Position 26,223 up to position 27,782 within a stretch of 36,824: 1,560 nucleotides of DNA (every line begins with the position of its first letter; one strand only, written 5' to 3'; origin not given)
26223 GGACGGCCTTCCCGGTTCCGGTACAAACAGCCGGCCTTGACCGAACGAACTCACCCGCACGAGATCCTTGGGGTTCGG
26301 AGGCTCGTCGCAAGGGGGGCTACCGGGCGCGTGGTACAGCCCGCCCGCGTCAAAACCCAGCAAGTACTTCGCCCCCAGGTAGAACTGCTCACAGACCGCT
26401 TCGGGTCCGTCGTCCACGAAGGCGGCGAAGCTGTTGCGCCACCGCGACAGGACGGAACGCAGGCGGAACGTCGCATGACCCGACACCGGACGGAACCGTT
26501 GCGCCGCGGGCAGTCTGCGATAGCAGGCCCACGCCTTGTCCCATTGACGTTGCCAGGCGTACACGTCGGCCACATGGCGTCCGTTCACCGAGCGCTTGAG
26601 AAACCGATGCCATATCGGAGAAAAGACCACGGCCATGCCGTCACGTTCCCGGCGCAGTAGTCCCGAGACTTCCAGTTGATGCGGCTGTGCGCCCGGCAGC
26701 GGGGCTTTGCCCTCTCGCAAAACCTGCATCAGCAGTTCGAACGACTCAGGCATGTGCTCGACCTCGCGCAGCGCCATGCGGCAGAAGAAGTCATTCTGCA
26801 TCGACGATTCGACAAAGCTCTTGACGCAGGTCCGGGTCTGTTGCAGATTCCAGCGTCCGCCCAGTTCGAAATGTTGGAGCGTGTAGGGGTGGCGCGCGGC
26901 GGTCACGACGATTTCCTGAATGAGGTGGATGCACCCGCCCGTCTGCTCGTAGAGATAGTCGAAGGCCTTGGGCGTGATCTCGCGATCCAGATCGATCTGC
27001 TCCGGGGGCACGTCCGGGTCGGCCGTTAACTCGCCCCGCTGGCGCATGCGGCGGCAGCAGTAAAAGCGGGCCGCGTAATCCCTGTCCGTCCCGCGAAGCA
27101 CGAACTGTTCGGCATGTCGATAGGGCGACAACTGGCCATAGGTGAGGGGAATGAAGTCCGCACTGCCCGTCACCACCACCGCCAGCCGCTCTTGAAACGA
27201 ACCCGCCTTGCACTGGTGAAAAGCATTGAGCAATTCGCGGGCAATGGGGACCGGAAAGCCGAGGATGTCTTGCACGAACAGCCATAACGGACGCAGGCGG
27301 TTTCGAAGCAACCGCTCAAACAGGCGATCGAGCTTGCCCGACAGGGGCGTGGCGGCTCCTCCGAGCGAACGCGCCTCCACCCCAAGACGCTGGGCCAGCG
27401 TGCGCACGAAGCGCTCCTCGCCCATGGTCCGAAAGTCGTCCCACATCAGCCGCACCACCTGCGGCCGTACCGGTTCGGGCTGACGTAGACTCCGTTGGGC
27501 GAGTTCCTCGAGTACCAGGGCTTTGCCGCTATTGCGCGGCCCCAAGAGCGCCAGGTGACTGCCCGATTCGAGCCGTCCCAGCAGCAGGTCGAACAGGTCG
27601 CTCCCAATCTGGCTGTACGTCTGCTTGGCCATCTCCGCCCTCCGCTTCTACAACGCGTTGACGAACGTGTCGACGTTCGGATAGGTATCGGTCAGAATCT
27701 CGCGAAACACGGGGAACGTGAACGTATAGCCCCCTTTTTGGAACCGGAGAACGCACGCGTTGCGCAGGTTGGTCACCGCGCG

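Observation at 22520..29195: Translationally coupled four-gene module: STAND-like ATPase, ATPase-GAF-PAS-GAF-histidine kinase, receiver without DNA-binding output, orphan 215-aa protein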

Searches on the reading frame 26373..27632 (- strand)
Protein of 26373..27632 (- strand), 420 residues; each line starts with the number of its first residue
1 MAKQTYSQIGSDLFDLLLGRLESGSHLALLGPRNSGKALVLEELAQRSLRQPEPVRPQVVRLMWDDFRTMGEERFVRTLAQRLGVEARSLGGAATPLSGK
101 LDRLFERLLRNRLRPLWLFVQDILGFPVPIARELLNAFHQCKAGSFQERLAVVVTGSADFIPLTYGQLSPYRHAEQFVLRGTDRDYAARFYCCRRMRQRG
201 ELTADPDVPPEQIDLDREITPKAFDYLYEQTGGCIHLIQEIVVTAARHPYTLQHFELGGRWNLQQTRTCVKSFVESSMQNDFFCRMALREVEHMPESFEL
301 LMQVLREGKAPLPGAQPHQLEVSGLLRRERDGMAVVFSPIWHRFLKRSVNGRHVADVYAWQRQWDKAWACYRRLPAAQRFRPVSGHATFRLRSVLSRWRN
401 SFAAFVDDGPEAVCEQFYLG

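Call 62: search_solved_structures(query=A5, max_evalue=10)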
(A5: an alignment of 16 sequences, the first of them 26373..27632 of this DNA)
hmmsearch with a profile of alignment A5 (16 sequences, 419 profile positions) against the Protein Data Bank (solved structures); distinct sequences matched with E-value up to 10: 80 (the best 60 are shown).
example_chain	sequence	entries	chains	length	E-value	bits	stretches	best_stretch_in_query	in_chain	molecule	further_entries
5uj7_C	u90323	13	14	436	0.00043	22.4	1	26-177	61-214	Origin recognition complex subunit 4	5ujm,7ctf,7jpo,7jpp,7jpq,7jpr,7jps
7cte_D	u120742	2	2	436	0.00043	22.4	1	26-177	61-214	Origin recognition complex subunit 4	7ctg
4xgc_D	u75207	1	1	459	0.00062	21.9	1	21-180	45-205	Origin recognition complex subunit 4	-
7jgr_D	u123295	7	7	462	0.00062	21.8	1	21-180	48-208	Origin recognition complex subunit 4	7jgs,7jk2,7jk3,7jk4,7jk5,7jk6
9nlj_U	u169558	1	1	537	0.0015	20.6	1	7-76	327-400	Uup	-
5zxd_A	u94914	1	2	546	0.012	17.6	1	11-86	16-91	ATP-binding cassette sub-family F member 1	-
8zq4_B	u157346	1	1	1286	0.024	16.6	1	13-50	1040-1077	ABC transporter B family member 1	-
8zpx_B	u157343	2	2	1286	0.024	16.6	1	13-50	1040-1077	ABC transporter B family member 1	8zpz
9juj_A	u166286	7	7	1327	0.026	16.5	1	13-50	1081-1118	ABC transporter B family member 1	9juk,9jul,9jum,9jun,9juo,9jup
6r84_A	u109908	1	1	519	0.029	16.4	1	11-74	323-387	ABC transporter ATP-binding protein ARB1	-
6ha8_V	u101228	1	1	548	0.033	16.2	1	13-44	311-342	Nucleotide-binding protein ExpZ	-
4q7l_A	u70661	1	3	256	0.046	15.7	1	14-67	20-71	Uncharacterized ABC transporter ATP-binding protein TM_0288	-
4q7m_B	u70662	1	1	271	0.051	15.5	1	14-66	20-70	Uncharacterized ABC transporter ATP-binding protein TM_0288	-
7nhn_0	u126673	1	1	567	0.055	15.4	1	4-85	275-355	Lmo0919 protein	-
2it1_A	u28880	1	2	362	0.058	15.4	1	17-50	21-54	362aa long hypothetical maltose/maltodextrin transport ATP-binding protein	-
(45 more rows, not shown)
